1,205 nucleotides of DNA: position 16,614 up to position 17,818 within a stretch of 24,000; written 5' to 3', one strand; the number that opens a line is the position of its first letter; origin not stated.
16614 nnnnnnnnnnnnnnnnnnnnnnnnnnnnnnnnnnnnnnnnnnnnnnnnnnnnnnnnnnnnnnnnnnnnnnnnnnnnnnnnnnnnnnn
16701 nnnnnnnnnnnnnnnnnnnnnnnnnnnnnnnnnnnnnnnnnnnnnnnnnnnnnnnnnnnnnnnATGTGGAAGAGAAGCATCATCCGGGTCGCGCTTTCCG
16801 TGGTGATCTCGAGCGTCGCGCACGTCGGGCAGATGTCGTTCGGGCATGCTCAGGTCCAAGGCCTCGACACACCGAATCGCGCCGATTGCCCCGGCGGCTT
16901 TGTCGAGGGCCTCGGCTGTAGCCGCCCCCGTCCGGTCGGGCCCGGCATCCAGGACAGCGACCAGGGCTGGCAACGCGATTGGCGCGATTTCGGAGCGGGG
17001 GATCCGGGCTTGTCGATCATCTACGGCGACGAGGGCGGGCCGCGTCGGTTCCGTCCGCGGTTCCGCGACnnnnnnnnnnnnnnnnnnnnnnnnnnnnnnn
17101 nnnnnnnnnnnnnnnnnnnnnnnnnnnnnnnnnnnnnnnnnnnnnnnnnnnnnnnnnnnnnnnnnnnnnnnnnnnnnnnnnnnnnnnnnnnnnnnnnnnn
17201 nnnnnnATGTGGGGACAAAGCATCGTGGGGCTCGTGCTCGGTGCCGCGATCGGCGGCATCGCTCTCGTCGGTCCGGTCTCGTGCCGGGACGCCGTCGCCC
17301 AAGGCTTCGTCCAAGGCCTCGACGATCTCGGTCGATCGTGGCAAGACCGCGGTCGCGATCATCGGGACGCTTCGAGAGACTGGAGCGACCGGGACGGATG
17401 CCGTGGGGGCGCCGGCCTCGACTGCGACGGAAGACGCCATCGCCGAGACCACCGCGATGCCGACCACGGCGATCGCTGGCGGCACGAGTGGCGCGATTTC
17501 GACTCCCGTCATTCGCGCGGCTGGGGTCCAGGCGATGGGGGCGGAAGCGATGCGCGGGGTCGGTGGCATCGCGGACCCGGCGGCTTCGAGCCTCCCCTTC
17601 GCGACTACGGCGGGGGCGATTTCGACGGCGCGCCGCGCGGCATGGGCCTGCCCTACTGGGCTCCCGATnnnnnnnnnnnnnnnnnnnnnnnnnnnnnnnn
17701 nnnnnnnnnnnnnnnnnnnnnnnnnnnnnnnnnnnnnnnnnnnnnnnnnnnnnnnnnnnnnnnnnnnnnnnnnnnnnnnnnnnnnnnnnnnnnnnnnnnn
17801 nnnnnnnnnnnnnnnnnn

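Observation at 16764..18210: Tandem trio of signal-peptide-bearing, extremely Arg/Asp/Gly/Trp/His-rich small proteins downstream of argG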

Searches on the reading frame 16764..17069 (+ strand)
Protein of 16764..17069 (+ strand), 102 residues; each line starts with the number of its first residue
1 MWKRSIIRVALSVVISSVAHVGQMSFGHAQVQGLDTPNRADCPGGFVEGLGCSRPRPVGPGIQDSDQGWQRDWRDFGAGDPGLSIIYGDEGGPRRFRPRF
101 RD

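Call 5: search_protein_families(library=pfam, proteins=[window:16764-17069:+], max_evalue=1)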
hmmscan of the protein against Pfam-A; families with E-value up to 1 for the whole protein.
window:16764-17069:+ (102 aa): 0 families

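Call 6: search_protein_families(library=ncbifam, proteins=[window:16764-17069:+], max_evalue=1)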
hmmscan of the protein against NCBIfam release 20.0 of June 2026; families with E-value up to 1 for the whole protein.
window:16764-17069:+ (102 aa): 0 families

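Call 24: find_homologous_proteins(query=A3, max_evalue=0.01)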
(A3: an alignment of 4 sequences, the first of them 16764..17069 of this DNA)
Query A3 (4 sequences) (102 aa, profile of the alignment): 16 proteins with E <= 0.01 among 8000 candidates.
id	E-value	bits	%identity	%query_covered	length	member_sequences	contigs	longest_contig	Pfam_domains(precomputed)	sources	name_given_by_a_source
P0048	2.9e-84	299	34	100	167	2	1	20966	-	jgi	-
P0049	6.6e-77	275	28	86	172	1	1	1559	-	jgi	jgi:hypothetical protein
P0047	1.9e-65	238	36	39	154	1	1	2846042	-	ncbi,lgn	-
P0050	2.5e-37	146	31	89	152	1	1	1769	-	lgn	-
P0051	3.7e-29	120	99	100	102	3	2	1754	-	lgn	-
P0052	3.2e-20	91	69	100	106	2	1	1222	-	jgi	jgi:hypothetical protein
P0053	6.4e-20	90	61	91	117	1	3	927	-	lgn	-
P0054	1.7e-19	88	65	91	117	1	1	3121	-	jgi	jgi:hypothetical protein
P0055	7.0e-19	86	65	91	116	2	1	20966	-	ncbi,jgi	-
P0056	3.7e-17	81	57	100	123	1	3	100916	-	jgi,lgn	jgi:hypothetical protein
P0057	4.5e-17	80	69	83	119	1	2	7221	-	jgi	-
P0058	4.4e-16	77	53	75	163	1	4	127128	-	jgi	jgi:hypothetical protein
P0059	4.8e-16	77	67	86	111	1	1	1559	-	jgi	jgi:hypothetical protein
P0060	1.1e-12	66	56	88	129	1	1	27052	-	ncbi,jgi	-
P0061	4.2e-7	48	65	68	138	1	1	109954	-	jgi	jgi:hypothetical protein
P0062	3.2e-6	45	55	81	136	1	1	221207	-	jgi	jgi:hypothetical protein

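Call 26: find_encoding_contigs(protein=P0056, flank=6000, max_places=2)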
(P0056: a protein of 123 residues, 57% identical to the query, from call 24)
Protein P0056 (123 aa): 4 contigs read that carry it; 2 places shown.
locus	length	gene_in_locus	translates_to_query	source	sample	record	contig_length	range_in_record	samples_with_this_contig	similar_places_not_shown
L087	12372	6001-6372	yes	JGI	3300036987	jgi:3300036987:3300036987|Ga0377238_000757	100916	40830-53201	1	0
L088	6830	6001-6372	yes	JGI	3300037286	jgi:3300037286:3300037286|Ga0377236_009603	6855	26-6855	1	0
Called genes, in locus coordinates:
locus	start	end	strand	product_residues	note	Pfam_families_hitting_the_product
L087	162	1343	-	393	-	-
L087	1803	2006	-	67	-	-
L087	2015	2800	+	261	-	-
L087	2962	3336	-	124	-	-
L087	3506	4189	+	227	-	-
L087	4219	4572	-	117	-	PF07798:CCDC90-like (faint)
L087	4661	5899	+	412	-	PF00764:Arginosuc_synth, PF20979:Arginosuc_syn_C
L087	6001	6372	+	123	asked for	-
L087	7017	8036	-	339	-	PF00702:Hydrolase, PF12710:HAD, PF08282:Hydrolase_3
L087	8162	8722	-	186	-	-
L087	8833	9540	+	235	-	PF22624:AASDHPPT_N (weak), PF01648:ACPS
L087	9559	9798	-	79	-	PF09926:DUF2158 (weak)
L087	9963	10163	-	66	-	-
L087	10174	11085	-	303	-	PF01218:Coprogen_oxidas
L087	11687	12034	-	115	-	PF02482:Ribosomal_S30AE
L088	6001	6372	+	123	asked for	-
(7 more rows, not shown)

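Call 27: find_encoding_contigs(protein=P0058, flank=6000, max_places=2)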
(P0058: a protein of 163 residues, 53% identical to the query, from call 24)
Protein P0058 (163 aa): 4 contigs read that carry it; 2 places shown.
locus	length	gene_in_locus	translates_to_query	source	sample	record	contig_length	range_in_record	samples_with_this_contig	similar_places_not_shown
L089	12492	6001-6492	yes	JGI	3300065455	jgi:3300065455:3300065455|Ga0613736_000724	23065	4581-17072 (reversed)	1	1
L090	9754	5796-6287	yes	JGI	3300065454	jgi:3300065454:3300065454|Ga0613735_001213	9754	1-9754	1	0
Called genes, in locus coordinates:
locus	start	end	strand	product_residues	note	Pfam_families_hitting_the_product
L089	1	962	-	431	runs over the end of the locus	PF07642:BBP2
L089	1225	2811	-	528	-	PF00389:2-Hacid_dh, PF02826:2-Hacid_dh_C, PF19304:PGDH_inter, PF01842:ACT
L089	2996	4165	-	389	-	-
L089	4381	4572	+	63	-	-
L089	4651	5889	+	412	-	PF00764:Arginosuc_synth, PF20979:Arginosuc_syn_C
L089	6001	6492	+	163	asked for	-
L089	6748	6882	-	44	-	-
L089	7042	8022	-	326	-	PF00702:Hydrolase, PF12710:HAD, PF08282:Hydrolase_3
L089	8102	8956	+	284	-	-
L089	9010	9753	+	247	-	PF22624:AASDHPPT_N, PF01648:ACPS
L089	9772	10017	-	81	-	PF09926:DUF2158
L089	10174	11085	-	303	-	PF01218:Coprogen_oxidas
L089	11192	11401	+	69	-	-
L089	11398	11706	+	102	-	PF05015:HigB-like_toxin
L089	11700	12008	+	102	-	PF01381:HTH_3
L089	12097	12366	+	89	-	-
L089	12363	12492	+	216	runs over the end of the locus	PF13408:Zn_ribbon_recom (faint)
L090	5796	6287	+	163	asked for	-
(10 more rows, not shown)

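Call 33: search_protein_representatives(alignment_id=A3)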
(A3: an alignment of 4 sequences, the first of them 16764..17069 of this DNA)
Query: 4 sequences, 168 profile positions. Proteins with E-value up to 0.001 (for the whole library): 6; up to 1e-10: 3; up to 1e-30: 1. The best 6 are listed.
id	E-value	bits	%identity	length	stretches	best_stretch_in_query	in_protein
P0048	9.2e-85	298.9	-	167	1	1-168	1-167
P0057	1.4e-17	80.3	-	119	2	68-150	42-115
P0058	1.4e-16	77.1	-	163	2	72-167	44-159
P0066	4.2e-08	49.5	-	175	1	52-168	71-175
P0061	1.3e-07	47.9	-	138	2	70-163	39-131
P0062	1.0e-06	45.0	-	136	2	71-167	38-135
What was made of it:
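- ORF1/2 family: 16 proteins among 5.8 billion (call 24) and 6 clusters among 1.84 billion representatives (call 33).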

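Call 49: find_encoding_contigs(protein=P0062, flank=6000, max_places=2)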
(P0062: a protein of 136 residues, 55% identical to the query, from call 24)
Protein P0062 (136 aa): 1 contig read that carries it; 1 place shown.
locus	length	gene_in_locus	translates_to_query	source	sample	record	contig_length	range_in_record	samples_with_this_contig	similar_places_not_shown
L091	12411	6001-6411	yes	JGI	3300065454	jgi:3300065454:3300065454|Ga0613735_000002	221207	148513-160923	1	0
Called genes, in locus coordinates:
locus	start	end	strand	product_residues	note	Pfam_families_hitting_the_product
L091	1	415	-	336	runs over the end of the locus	PF01073:3Beta_HSD, PF01370:Epimerase, PF02719:Polysacc_synt_2, PF04321:RmlD_sub_bind, PF07993:NAD_binding_4 (weak), PF13460:NAD_binding_10 (faint), PF16363:GDP_Man_Dehyd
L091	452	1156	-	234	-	PF00483:NTP_transferase, PF12804:NTP_transf_3 (weak)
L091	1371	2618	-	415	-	PF00999:Na_H_Exchanger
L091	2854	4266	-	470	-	PF13440:Polysacc_synt_3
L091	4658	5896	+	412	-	PF00764:Arginosuc_synth, PF20979:Arginosuc_syn_C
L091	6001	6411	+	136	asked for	-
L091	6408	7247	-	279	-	-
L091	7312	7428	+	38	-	-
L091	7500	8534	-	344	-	PF00702:Hydrolase, PF12710:HAD, PF08282:Hydrolase_3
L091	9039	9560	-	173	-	-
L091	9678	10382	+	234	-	PF22624:AASDHPPT_N, PF01648:ACPS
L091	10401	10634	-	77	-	-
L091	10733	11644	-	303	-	PF01218:Coprogen_oxidas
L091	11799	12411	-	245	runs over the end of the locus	PF03929:PepSY_TM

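Call 70: find_related_loci(query=A10, collection=metagenome_contigs, flank=3000)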
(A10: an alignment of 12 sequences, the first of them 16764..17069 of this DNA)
Query A10 (102 aa) in metagenome_contigs; peptide patterns used: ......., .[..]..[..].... (x = any residue, [..] = any of these).
249 stretches matched a pattern, but none encodes a relative of the query by tblastn (E <= 1e-3).
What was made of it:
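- Tried and rejected: A metagenome scan with the ORF1-family profile found no confirmed locus (call 70).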

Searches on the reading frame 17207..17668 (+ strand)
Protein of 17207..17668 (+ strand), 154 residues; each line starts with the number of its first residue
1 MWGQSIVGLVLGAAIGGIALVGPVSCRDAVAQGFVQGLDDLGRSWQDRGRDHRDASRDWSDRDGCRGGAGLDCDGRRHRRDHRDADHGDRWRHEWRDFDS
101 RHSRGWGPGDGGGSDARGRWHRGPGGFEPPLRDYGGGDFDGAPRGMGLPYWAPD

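Call 5: search_protein_families(library=pfam, proteins=[window:17207-17668:+], max_evalue=1)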
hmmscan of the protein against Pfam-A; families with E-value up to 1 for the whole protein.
window:17207-17668:+ (154 aa): 1 family
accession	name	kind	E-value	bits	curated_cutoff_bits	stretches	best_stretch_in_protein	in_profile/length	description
PF09533.15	DUF2380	-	0.11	12.3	26.3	1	74-103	130-159/187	Predicted lipoprotein of unknown function (DUF2380)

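Call 6: search_protein_families(library=ncbifam, proteins=[window:17207-17668:+], max_evalue=1)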
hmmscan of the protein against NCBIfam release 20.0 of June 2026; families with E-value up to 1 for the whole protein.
window:17207-17668:+ (154 aa): 0 families

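Call 11: find_homologous_proteins(query=window:17207-17668:+, max_evalue=0.01)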
Query window:17207-17668:+ (154 aa): 3 proteins with E <= 0.01 among 198 candidates.
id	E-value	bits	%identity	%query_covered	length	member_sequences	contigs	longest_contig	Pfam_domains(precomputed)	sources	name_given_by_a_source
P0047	2.1e-98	346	100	100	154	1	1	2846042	-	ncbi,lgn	-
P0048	9.8e-48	180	61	100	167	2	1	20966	-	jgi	-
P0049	2.9e-21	94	47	99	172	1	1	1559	-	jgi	jgi:hypothetical protein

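Call 44: predict_structure(alignment_id=A6)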
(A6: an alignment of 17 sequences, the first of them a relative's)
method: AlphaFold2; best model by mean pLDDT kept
length: 154 residues; sequences in the alignment: 17
mean_pLDDT: 55.2   pTM: 0.17
mean pLDDT of the five models: 55.2, 54.7, 54.2, 52.0, 51.8
residues with pLDDT >= 90: 0; 70-90: 15; 50-70: 103; < 50: 36
segments of 3 or more residues with pLDDT < 50: 79-82, 102-115, 120-122
pLDDT, mean of each block of 10 residues (from residue 1): 79 71 54 56 56 51 51 52 51 55 47 46 52 52 55 53
secondary structure, 60 per line:
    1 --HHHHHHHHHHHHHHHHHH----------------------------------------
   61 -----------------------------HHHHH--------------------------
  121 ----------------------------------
elements in order: H3-20 H90-94
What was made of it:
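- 17207..17671 (+): ORF2, 154 aa, a paralogue of ORF1. It has an expanded Arg/Asp/His-rich insert, a C65-x7-C73 loop, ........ and the family's C-terminal motif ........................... AlphaFold models only the N-terminal helix and one short helix (residues 90-94); the rest has no secondary structure and pLDDT mostly 46-56 (call 44).
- AlphaFold models residues 3-20 of ORF2 as a helix with pLDDT of about 71-79 (call 44).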

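Call 48: find_encoding_contigs(protein=P0047, flank=1000, max_places=3)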
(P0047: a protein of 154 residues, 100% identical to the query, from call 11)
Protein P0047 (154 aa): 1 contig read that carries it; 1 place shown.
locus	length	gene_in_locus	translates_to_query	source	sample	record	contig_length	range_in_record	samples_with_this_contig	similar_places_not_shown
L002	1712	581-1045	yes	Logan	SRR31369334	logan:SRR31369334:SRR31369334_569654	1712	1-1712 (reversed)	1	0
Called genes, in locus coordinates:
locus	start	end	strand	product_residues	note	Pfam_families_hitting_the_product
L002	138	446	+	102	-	-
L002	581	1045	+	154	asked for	-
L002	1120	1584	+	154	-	-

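Call 60: search_solved_structures(query=A6, max_evalue=1)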
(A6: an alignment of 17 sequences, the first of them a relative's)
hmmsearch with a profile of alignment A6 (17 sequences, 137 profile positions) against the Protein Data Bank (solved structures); distinct sequences matched with E-value up to 1: 0.
